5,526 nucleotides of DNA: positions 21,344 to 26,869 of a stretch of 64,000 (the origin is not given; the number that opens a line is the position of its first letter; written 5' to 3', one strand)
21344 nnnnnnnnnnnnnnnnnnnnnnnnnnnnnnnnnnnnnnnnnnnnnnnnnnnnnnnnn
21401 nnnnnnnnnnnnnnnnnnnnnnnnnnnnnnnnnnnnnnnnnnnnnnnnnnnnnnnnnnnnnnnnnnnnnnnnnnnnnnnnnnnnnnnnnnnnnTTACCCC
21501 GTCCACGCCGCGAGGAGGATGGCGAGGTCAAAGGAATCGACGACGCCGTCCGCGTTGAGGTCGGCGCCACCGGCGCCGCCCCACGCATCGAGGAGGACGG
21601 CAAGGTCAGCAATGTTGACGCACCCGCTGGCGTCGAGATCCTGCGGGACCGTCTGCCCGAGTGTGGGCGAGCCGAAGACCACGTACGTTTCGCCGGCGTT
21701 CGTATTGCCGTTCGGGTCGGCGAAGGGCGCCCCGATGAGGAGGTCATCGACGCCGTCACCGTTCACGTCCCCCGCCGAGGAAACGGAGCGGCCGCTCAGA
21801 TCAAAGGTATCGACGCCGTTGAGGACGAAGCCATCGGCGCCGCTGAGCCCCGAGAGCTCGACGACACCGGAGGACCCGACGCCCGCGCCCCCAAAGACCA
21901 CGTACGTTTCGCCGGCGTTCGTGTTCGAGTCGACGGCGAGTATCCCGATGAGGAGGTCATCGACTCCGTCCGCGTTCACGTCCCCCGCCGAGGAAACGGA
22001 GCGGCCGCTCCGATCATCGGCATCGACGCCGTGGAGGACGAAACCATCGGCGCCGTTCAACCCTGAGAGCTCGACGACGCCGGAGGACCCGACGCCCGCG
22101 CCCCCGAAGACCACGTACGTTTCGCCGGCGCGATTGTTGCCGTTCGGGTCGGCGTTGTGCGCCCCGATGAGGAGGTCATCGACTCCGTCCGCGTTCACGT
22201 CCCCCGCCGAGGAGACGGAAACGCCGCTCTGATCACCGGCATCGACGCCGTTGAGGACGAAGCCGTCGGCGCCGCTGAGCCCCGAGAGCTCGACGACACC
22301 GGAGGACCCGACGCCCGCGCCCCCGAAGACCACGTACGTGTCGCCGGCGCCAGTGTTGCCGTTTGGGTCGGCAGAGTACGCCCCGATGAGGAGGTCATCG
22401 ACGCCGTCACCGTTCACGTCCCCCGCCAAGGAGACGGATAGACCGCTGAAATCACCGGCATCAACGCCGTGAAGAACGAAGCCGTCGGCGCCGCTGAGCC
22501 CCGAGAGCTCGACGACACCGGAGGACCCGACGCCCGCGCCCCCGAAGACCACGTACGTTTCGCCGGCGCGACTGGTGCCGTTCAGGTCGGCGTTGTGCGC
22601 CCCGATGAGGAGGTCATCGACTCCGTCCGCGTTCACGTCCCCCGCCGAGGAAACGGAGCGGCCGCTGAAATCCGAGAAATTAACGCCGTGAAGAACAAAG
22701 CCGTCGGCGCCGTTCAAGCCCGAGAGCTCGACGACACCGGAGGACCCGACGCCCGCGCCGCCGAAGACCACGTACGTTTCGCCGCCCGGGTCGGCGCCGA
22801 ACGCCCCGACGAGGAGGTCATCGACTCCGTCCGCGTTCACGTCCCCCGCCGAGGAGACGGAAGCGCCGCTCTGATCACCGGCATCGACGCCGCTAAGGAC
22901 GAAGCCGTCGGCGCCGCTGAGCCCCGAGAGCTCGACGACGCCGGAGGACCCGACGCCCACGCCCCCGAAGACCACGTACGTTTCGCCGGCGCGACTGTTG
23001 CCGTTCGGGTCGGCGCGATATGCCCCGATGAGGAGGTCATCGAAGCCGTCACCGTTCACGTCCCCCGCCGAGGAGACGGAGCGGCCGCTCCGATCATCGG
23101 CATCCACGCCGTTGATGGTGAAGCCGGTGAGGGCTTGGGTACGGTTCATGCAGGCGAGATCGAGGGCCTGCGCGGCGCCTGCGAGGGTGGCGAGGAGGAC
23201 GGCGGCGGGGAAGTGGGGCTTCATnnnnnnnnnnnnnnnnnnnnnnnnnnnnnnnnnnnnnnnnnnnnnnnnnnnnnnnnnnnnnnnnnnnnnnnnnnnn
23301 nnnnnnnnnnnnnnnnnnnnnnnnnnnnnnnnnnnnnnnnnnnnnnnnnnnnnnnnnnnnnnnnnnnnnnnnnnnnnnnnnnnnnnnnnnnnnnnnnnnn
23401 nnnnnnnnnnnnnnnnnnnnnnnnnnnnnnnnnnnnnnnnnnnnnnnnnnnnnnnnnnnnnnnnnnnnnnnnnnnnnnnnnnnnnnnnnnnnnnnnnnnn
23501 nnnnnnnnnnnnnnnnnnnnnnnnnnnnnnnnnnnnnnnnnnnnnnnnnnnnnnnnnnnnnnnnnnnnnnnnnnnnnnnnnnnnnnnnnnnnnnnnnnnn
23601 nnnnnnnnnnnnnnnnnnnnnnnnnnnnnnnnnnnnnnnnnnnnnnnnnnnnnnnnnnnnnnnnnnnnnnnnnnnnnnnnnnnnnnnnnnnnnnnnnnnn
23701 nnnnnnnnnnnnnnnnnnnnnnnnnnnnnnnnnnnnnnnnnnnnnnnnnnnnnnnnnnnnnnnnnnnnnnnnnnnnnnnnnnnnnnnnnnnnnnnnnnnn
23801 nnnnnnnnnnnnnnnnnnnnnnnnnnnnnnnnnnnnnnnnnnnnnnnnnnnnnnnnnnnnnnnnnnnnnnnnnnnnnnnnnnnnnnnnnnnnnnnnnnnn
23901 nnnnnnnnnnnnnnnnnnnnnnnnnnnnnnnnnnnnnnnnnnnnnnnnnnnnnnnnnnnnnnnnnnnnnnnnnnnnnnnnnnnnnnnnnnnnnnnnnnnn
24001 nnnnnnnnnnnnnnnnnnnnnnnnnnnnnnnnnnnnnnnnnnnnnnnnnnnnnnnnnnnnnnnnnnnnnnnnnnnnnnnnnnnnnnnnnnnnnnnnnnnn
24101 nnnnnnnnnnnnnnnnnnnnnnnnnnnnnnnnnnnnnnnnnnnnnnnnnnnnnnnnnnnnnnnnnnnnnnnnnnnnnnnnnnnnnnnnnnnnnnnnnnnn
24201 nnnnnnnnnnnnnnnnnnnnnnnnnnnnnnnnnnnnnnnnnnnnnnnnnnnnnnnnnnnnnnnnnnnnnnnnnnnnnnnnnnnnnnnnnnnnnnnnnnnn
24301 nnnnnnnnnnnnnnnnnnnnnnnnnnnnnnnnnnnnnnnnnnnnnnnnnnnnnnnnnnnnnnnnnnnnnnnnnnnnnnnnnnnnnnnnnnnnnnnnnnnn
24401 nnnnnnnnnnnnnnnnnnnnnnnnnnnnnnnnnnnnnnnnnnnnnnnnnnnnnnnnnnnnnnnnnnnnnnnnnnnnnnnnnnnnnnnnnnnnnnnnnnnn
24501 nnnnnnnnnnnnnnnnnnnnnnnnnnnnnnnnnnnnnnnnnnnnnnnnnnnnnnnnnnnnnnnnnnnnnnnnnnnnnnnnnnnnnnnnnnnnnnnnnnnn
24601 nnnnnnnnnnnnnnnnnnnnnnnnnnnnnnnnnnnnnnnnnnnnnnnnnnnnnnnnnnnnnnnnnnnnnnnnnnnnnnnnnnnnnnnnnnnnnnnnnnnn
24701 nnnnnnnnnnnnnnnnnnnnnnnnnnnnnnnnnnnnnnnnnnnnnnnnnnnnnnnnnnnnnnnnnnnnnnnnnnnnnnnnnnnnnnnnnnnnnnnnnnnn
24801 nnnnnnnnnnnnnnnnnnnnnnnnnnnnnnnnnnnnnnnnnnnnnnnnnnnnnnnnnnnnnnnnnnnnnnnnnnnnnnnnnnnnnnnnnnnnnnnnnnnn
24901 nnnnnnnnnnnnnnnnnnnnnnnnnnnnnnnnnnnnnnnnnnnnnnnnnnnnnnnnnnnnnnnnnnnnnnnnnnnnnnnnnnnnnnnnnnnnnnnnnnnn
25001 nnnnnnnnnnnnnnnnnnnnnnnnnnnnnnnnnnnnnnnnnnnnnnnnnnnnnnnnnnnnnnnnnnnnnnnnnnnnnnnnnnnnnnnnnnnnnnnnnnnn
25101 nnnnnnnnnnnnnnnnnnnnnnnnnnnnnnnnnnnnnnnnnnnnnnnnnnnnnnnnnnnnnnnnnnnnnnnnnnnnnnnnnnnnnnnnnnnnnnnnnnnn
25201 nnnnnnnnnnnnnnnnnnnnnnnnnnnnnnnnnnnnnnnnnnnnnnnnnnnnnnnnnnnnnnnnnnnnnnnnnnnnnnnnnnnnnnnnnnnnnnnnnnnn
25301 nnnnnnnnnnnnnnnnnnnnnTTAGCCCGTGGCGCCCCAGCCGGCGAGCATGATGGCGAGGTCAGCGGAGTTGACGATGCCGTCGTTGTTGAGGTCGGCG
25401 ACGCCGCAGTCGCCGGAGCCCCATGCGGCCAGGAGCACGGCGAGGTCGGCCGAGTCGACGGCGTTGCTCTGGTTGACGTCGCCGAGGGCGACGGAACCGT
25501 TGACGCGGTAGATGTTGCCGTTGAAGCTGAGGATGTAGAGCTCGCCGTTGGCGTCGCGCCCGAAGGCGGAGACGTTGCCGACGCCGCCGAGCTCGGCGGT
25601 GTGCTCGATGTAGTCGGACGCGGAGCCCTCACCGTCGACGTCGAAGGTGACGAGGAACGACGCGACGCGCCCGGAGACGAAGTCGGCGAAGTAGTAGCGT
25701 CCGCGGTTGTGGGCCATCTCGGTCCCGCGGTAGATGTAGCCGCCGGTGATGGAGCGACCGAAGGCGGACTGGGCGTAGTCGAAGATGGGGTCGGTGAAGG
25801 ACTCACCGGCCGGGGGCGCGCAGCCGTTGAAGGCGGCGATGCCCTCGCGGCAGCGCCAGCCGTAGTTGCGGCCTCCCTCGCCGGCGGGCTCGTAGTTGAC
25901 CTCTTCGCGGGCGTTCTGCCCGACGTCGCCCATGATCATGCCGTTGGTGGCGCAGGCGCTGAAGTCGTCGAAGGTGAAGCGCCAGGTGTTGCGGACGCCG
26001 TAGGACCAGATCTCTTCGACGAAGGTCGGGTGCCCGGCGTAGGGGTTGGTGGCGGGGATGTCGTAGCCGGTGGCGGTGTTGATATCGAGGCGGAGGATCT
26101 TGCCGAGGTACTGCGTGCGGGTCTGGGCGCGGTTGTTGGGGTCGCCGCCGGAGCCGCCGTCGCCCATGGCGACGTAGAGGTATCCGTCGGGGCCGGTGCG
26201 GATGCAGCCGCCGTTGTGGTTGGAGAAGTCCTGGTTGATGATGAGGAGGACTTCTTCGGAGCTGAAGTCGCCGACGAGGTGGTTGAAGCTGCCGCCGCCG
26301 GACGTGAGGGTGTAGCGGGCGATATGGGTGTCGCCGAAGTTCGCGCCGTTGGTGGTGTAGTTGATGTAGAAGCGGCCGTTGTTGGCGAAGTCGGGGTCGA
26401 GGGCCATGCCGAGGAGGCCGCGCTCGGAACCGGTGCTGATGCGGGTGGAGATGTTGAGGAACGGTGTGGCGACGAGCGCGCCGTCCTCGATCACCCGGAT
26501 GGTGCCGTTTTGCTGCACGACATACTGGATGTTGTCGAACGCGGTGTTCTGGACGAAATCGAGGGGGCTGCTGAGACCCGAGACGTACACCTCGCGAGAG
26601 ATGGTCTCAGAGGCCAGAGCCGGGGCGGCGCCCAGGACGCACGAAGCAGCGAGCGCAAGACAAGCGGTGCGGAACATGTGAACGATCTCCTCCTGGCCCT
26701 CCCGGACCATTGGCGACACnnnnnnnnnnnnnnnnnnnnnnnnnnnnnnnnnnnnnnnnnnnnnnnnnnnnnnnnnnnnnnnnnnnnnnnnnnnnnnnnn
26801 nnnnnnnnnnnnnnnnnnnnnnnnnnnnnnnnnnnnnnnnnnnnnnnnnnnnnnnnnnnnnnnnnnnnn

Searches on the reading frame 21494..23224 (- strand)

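Call 49: search_protein_families(library=pfam, proteins=[window:21494-23224:-], max_evalue=0.00001)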
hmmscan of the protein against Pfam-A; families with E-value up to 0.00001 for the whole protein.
window:21494-23224:- (576 aa): 2 families
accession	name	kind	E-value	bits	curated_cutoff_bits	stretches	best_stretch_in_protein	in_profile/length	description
PF01839.29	FG-GAP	-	1.4e-47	159.3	22.1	5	478-516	2-37/37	FG-GAP repeat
PF14312.12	FG-GAP_2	-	5e-06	27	23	0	40-84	12-48/49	FG-GAP repeat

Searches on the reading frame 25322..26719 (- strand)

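Call 49: search_protein_families(library=pfam, proteins=[window:25322-26719:-], max_evalue=0.00001)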
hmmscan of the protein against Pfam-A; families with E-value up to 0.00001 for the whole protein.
window:25322-26719:- (465 aa): 2 families
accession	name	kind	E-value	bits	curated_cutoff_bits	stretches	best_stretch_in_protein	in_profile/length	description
PF07995.17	GSDH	-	9e-35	121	25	1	66-399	16-324/332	Glucose / Sorbosone dehydrogenase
PF00404.24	Dockerin_1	-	6.2e-06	26.7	22.9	1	412-457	1-52/57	Dockerin type I domain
